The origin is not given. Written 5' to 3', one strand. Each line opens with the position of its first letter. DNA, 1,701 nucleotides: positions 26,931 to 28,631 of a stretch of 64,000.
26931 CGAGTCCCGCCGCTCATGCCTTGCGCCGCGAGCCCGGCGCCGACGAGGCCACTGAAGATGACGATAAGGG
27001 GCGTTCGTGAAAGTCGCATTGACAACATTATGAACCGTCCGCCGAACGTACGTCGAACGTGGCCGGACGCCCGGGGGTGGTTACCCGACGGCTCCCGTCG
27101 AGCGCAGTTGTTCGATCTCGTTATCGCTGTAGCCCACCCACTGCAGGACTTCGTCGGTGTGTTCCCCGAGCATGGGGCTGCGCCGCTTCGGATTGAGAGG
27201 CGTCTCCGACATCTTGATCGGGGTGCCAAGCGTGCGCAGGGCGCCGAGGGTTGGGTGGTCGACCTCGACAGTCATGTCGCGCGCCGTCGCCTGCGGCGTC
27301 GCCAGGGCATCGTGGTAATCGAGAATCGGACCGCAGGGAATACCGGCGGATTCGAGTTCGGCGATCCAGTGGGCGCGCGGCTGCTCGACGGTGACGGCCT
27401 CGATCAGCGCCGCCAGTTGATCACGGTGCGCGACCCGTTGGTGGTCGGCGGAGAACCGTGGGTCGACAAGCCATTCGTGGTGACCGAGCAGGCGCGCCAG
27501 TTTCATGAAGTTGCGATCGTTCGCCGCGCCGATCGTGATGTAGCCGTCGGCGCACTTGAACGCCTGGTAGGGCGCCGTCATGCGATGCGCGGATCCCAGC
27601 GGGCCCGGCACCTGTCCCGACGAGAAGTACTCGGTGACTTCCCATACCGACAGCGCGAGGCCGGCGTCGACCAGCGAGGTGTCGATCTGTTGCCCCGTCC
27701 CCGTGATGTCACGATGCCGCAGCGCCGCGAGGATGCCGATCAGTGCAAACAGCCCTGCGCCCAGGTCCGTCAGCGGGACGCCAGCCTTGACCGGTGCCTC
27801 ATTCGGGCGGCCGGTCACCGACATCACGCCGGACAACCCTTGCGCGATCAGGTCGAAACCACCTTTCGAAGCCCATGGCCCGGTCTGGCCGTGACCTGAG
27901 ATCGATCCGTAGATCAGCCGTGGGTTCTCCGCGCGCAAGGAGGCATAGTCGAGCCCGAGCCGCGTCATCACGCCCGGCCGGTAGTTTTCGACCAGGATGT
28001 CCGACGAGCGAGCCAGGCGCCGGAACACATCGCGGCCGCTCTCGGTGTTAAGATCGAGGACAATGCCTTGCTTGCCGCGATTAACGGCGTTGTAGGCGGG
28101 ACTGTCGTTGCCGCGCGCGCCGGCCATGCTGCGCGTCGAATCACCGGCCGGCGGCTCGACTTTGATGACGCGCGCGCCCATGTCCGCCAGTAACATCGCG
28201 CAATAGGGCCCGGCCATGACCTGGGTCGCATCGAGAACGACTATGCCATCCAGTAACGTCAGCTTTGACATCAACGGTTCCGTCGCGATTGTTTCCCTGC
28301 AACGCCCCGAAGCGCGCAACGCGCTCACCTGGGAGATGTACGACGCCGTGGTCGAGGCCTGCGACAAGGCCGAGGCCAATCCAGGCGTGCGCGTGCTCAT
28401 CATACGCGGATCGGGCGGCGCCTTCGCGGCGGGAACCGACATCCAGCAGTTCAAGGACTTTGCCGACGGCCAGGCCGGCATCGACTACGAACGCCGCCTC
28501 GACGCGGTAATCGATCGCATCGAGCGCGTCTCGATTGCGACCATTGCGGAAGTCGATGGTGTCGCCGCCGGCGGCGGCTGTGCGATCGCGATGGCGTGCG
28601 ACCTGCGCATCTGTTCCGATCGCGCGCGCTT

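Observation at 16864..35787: Four envelope-protein genes each interrupted by one in-frame TAG, while TAG is a genuine terminator elsewhere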

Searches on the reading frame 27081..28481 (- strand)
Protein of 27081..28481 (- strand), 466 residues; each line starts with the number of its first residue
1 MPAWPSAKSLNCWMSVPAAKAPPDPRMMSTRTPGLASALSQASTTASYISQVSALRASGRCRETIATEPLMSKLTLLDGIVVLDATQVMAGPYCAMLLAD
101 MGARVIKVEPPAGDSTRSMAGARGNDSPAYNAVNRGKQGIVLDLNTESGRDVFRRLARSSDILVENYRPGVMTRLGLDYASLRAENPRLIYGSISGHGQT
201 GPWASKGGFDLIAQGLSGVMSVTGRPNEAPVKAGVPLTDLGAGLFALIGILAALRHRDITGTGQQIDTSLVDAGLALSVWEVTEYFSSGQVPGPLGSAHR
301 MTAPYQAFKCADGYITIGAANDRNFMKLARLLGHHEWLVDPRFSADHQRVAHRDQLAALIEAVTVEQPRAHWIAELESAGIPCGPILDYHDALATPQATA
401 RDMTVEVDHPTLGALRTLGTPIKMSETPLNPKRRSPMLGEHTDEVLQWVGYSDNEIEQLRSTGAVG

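Call 11: find_encoding_contigs(protein=window:27081-28481:-, flank=10000, max_places=6)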
Protein window:27081-28481:- (466 aa): no gene with exactly this product is on record in the collection.
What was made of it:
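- Tried and rejected: Nothing was found (call 11).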
